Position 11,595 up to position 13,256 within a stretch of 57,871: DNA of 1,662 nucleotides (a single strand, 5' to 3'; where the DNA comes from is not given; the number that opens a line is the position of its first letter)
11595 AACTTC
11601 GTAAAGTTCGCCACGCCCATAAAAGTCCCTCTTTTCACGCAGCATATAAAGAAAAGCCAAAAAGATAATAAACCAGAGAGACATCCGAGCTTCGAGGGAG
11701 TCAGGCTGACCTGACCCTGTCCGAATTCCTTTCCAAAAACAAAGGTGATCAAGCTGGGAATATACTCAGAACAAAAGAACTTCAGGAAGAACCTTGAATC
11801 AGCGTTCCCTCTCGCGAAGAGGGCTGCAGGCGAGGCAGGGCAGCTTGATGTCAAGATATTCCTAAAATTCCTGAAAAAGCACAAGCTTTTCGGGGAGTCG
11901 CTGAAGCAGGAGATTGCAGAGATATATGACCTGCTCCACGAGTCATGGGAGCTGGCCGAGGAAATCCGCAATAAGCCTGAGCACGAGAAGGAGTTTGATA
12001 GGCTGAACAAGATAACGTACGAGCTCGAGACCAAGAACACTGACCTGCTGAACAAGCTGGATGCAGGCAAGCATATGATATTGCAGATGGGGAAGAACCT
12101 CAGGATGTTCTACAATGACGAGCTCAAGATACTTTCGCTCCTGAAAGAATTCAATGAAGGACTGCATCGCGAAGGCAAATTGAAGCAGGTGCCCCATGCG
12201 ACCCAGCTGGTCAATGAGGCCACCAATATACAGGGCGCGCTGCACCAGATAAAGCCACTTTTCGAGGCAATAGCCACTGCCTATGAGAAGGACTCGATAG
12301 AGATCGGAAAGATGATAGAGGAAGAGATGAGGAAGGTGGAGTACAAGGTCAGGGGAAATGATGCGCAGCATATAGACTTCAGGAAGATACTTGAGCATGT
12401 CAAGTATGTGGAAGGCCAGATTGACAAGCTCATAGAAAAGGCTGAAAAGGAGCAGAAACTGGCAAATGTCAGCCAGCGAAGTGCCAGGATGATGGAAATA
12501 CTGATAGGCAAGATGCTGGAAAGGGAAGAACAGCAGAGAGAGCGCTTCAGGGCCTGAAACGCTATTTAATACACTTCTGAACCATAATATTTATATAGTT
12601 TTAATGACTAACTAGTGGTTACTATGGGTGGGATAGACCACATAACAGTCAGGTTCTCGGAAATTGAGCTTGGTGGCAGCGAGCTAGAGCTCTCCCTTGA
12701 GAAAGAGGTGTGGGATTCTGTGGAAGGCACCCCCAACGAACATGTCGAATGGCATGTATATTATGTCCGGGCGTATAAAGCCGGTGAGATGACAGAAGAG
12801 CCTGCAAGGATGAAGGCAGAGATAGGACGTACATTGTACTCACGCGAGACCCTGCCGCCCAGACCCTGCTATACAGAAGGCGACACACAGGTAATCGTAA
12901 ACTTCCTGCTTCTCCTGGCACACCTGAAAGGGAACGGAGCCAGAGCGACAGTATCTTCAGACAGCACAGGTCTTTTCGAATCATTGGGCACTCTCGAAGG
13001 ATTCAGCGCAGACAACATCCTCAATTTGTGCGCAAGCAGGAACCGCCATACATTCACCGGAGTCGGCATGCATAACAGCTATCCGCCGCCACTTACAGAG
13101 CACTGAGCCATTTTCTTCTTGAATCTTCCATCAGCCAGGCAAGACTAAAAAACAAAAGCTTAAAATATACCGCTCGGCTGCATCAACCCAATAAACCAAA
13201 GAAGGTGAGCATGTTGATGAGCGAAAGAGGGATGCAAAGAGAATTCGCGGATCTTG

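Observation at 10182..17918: Co-directional block: HerA-like ATPase, four orphan ORFs and a 905-aa double-palm protein (candidate uncharacterised system)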

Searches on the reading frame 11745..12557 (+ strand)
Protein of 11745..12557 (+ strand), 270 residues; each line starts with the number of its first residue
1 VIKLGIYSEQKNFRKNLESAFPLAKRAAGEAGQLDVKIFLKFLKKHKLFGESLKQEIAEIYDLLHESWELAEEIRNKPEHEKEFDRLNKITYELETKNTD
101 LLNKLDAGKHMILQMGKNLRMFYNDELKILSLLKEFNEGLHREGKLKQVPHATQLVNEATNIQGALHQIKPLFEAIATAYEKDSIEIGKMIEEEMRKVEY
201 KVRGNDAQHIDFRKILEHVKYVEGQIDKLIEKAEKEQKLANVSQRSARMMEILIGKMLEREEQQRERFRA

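Call 3: search_protein_families(library=pfam, proteins=[window:11745-12557:+], max_evalue=0.1)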
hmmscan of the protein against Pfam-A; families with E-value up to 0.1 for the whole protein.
window:11745-12557:+ (270 aa): 1 family
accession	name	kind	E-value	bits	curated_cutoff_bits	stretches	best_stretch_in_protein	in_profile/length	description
PF02260.25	FATC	-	0.088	13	25.3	0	222-240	4-22/32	FATC domain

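Call 4: search_protein_families(library=padloc, proteins=[window:11745-12557:+], max_evalue=0.1)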
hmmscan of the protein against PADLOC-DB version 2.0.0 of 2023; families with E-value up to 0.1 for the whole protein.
window:11745-12557:+ (270 aa): 1 family
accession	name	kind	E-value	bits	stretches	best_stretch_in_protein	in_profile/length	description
PDLC01275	Csm5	-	0.0013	16.5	1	193-243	15-66/321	"CAS-III-A,CAS-III-D; effector_G7"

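Call 42: search_protein_families(library=ncbifam, proteins=[window:11745-12557:+], max_evalue=0.01)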
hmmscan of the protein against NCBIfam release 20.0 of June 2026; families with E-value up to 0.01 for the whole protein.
window:11745-12557:+ (270 aa): 0 families

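Call 55: find_homologous_proteins(query=window:11745-12554:+, max_evalue=0.01)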
Query window:11745-12554:+ (270 aa): 7 proteins with E <= 0.01 among 1104 candidates.
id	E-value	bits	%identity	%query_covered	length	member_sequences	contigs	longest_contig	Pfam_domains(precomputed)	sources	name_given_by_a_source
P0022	3.1e-166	569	100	100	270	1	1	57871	-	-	-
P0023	1.3e-140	485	85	100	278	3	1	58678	-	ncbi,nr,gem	ncbi:MAG: hypothetical protein KKD17_06110 [Nanoarchaeota archaeon]|nr:hypothetical protein [Nanoarc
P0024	3.3e-102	360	70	91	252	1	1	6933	-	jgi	jgi:hypothetical protein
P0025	4.2e-83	297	54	98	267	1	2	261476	-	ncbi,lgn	-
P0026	5.8e-56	208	46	92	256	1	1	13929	-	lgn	-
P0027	1.3e-51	194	43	96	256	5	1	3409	-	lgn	-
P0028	1.4e-49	187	43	94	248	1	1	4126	-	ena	-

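Call 56: find_encoding_contigs(protein=P0025, flank=10000, max_places=1)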
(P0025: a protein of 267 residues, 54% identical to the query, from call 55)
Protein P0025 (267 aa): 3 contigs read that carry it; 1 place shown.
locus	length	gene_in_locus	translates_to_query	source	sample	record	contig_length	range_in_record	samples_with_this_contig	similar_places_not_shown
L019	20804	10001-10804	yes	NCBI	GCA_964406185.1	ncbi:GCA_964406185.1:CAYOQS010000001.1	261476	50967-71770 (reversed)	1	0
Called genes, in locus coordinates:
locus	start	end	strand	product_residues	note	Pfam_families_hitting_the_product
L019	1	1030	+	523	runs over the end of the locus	PF00587:tRNA-synt_2b, PF03129:HGTP_anticodon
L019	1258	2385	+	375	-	-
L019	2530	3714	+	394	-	PF07726:AAA_3 (faint), PF00493:MCM, PF01078:Mg_chelatase (faint), PF17855:MCM_lid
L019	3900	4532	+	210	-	PF03193:RsgA_GTPase (faint), PF00025:Arf (faint), PF00009:GTP_EFTU (faint), PF00735:Septin (weak), PF00071:Ras (faint), PF01926:MMR_HSR1, PF02421:FeoB_N (weak), PF08477:Roc (faint)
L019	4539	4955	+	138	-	PF09846:OapB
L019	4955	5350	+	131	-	PF09845:OapC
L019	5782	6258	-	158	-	PF21473:OB_Ssb-like, PF01336:tRNA_anti-codon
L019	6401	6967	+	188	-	-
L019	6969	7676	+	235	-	PF11848:DUF3368 (weak)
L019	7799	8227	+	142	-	-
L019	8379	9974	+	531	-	PF01935:DUF87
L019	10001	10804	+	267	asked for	-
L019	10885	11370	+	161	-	-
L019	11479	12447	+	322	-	-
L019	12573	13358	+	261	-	-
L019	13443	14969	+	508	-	PF00990:GGDEF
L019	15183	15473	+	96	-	-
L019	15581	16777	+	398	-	PF00149:Metallophos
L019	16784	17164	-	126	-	PF00293:NUDIX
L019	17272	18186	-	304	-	-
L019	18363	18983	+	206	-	-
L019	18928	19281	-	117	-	-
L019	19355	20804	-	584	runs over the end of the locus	PF01336:tRNA_anti-codon, PF00152:tRNA-synt_2, PF02938:GAD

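Call 63: find_encoding_contigs(protein=P0026, flank=10000, max_places=2)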
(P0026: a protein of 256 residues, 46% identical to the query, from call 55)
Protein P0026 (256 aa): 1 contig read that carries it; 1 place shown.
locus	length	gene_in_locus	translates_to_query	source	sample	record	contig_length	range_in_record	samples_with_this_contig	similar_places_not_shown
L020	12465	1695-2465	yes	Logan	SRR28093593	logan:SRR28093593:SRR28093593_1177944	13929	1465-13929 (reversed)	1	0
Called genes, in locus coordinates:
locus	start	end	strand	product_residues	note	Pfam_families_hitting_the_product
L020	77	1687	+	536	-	PF01935:DUF87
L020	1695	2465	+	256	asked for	-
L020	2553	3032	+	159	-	-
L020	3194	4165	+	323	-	-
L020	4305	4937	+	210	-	-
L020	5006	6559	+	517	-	PF00990:GGDEF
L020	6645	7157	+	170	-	-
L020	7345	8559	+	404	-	PF00149:Metallophos, PF12850:Metallophos_2 (weak)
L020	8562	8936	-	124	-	PF00293:NUDIX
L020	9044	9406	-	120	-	-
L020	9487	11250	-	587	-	PF01336:tRNA_anti-codon, PF00152:tRNA-synt_2, PF02938:GAD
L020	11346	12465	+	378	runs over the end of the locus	PF01702:TGT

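Call 73: search_solved_structures(query=A6, max_evalue=10)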
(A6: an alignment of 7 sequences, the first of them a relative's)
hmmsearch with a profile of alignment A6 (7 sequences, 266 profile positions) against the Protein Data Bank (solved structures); distinct sequences matched with E-value up to 10: 1.
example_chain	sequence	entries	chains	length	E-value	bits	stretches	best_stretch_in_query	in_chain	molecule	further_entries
9ihh_A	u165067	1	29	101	0.24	13.9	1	186-235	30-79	Ex vivo spore-silk A-ENA fibers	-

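Call 77: predict_structure(alignment_id=A6)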
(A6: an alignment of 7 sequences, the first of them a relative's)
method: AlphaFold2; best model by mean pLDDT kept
length: 270 residues; sequences in the alignment: 7
mean_pLDDT: 74.4   pTM: 0.56
mean pLDDT of the five models: 74.4, 72.6, 72.5, 68.0, 64.8
residues with pLDDT >= 90: 0; 70-90: 210; 50-70: 53; < 50: 7
segments of 3 or more residues with pLDDT < 50: 1-5
pLDDT, mean of each block of 10 residues (from residue 1): 47 72 75 57 53 74 84 80 87 85 79 76 82 84 77 83 76 73 79 81 74 76 72 63 75 79 67
secondary structure, 60 per line:
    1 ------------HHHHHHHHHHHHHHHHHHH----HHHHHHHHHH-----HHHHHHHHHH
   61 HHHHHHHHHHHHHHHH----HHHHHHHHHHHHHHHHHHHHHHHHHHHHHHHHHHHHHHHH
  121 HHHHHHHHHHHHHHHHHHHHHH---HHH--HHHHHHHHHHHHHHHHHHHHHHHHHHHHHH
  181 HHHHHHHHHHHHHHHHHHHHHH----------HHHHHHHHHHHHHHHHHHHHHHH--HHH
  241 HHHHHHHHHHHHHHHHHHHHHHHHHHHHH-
elements in order: H13-31 H36-45 H51-76 H81-142 H151-202 H213-235 H238-269

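Call 80: fold_search(model_id=the predicted structure, library=pdb)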
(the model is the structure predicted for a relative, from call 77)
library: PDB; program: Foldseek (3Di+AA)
matches with E <= 10: 420; with E <= 0.001: 0
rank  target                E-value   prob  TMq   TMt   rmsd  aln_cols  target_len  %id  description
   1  8r5s_A                4.3e-02  0.82  0.26  0.29  21.1       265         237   12  t113 - De-novo designed soluble homotetramer (released 2024-11-27)
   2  6ek4_D                4.4e-02  0.51  0.19  0.16  42.5       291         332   10  PaxB from Photorhabdus luminescens (released 2018-05-16)
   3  8r5s_E                9.2e-02  0.69  0.26  0.29  20.7       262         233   13  t113 - De-novo designed soluble homotetramer (released 2024-11-27)
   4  8r5s_G                9.6e-02  0.41  0.18  0.20  21.6       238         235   15  t113 - De-novo designed soluble homotetramer (released 2024-11-27)
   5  4tql_A                1.1e-01  0.77  0.27  0.30  18.8       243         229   19  Computationally designed three helix bundle (released 2014-10-15)
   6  3o1j_A                1.1e-01  0.72  0.28  0.28  32.1       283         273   14  Crystal Structure of the TorS sensor domain - TorT complex in the absence of isopropanol (released 2011-12-21)
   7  8r5s_D                1.1e-01  0.41  0.18  0.20  22.3       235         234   16  t113 - De-novo designed soluble homotetramer (released 2024-11-27)
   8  8wdf                  1.1e-01  0.38  0.21  0.22  29.7       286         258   15  Chemoreceptor PilJ from Pseudomonas aeruginosa PA14 (released 2024-07-24)
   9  4uos                  1.2e-01  0.72  0.23  0.29  12.8       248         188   16  Thermodynamic hyperstability in parametrically designed helical bundles (released 2014-11-05)
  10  7zjr                  1.2e-01  0.35  0.21  0.21  31.5       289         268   13  X-ray structure of the periplasmic region of PilJ from P. aeruginosa (released 2022-04-27)
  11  4tql_B                1.4e-01  0.69  0.27  0.30  21.9       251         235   18  Computationally designed three helix bundle (released 2014-10-15)
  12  3o1i_B                1.5e-01  0.63  0.28  0.28  35.0       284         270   13  Crystal Structure of the TorS sensor domain - TorT complex in the absence of ligand (released 2011-12-21)
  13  2xra_A                2.3e-01  0.30  0.20  0.24  21.3       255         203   14  crystal structure of the HK20 Fab in complex with a gp41 mimetic 5- Helix (released 2010-12-15)
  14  6grj_H                2.3e-01  0.23  0.19  0.17  38.8       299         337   10  Structure of the AhlB pore of the tripartite alpha-pore forming toxin, AHL, from Aeromonas hydrophila. (released 2019-07-03)
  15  8gl3                  2.4e-01  0.82  0.29  0.39  10.1       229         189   14  De novo design of monomeric helical bundles for pH-controlled membrane lysis (released 2023-09-06)
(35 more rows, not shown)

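Call 82: search_solved_structures(query=L019:13443-14966:+, max_evalue=1e-10, show_alignments=2)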
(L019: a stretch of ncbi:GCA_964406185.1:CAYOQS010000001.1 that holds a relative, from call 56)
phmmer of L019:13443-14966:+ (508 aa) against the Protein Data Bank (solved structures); distinct sequences matched with E-value up to 1e-10: 43.
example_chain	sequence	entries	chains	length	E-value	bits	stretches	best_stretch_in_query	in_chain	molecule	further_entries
3i5c_A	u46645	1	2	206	4.6e-27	98.2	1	327-498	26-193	Fusion of General control protein GCN4 and WSPR response regulator protein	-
9t28_A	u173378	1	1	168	2.1e-26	96.1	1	334-498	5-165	diguanylate cyclase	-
3i5b_A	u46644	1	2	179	2.1e-26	96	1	334-498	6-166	WspR response regulator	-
5euh_A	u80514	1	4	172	4.5e-26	94.9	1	332-499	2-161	Putative GGDEF domain membrane protein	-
3bre_A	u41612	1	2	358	6.5e-26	94.4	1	332-498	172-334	Probable two-component response regulator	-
6zxm_A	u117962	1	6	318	1e-25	93.8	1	328-499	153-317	Putative GGDEF/response regulator receiver domain protein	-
8qj3_A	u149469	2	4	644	4.5e-25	91.6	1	334-503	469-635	Ammonium transporter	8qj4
8qpf_A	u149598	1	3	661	4.8e-25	91.6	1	334-503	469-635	Ammonium transporter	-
6zxb_A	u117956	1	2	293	2.6e-24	89.1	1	328-499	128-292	Putative GGDEF/response regulator receiver domain protein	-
6zxc_A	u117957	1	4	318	3.3e-24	88.8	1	328-499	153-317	Putative GGDEF/response regulator receiver domain protein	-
1w25_A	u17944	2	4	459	3.6e-24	88.7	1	331-499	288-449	STALKED-CELL DIFFERENTIATION CONTROLLING PROTEIN | RESPONSE REGULATOR PLED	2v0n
2wb4_A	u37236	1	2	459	3.6e-24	88.7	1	331-499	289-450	DIGUANYLATE CYCLASE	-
9g86_A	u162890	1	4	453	3.8e-24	88.6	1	331-498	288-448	Response regulator PleD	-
9g85_A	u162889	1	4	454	3.8e-24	88.6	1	331-498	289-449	Response regulator PleD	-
3ign_A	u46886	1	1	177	2e-23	86.3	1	326-501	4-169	Diguanylate cyclase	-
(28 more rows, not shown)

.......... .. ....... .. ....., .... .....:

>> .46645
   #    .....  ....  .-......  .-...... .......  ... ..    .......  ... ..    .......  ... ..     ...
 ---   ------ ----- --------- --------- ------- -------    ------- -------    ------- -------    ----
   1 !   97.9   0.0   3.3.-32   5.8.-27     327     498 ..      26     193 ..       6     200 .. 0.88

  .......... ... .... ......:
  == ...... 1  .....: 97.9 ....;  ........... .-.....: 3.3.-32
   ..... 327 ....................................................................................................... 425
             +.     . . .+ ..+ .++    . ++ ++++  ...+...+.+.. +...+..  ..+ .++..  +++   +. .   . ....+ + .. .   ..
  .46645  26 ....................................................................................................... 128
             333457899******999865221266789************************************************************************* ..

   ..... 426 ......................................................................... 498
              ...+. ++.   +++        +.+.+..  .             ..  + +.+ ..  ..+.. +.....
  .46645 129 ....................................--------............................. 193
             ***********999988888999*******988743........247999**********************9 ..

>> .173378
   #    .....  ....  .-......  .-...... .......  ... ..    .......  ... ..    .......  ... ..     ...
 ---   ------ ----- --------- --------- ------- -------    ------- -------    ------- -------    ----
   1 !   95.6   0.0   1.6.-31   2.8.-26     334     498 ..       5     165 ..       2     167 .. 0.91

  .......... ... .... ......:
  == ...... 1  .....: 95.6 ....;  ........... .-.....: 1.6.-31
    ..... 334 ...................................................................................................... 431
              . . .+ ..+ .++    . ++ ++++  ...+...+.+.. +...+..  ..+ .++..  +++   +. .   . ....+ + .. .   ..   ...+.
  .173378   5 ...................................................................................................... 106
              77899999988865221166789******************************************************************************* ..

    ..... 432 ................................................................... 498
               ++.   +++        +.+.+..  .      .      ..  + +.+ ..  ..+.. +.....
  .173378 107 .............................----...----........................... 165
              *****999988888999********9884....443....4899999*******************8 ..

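Call 86: find_related_loci(query=A6, collection=metagenome_contigs, flank=10000)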
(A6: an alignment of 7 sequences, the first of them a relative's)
Query A6 (270 aa) in metagenome_contigs; peptide patterns used: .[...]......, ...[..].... (x = any residue, [..] = any of these).
600 stretches matched a pattern, but none encodes a relative of the query by tblastn (E <= 1e-3).

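Call 94: find_related_loci(query=A6, collection=viral_contigs, flank=8000)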
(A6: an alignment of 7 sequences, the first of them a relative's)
Query A6 (270 aa) in viral_contigs; peptide patterns used: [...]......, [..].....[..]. (x = any residue, [..] = any of these).
530 stretches matched a pattern, but none encodes a relative of the query by tblastn (E <= 1e-3).

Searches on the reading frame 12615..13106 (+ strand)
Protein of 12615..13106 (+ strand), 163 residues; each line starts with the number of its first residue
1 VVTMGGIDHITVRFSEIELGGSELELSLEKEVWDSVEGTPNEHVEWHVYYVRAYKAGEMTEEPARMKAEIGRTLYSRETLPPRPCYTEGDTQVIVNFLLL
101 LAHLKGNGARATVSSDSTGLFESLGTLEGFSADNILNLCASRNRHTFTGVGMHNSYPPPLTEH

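Call 3: search_protein_families(library=pfam, proteins=[window:12615-13106:+], max_evalue=0.1)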
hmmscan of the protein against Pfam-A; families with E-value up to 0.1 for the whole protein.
window:12615-13106:+ (163 aa): 0 families

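Call 4: search_protein_families(library=padloc, proteins=[window:12615-13106:+], max_evalue=0.1)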
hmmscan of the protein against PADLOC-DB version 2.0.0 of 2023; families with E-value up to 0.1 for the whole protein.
window:12615-13106:+ (163 aa): 0 families

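Call 42: search_protein_families(library=ncbifam, proteins=[window:12615-13106:+], max_evalue=0.01)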
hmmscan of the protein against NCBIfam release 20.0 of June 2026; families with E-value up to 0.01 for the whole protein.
window:12615-13106:+ (163 aa): 0 families

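Call 71: search_solved_structures(query=A5, max_evalue=10)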
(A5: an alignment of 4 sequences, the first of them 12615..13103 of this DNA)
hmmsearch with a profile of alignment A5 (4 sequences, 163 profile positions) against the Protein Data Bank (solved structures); distinct sequences matched with E-value up to 10: 3.
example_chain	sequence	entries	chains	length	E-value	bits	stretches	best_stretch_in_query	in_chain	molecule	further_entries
4e3c_A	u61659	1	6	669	0.17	15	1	68-114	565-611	Inhibitor of nuclear factor kappa-B kinase subunit beta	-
8omv_A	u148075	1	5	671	0.17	15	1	68-114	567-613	Inhibitor of nuclear factor kappa-B kinase subunit beta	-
4kik_A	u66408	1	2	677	0.17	15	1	68-114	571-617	Inhibitor of nuclear factor kappa-B kinase subunit beta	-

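Call 95: find_related_loci(query=A5, collection=viral_contigs, flank=8000)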
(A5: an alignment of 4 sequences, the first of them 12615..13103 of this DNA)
Query A5 (163 aa) in viral_contigs; peptide patterns used: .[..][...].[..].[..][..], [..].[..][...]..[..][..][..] (x = any residue, [..] = any of these).
10 stretches matched a pattern, but none encodes a relative of the query by tblastn (E <= 1e-3).
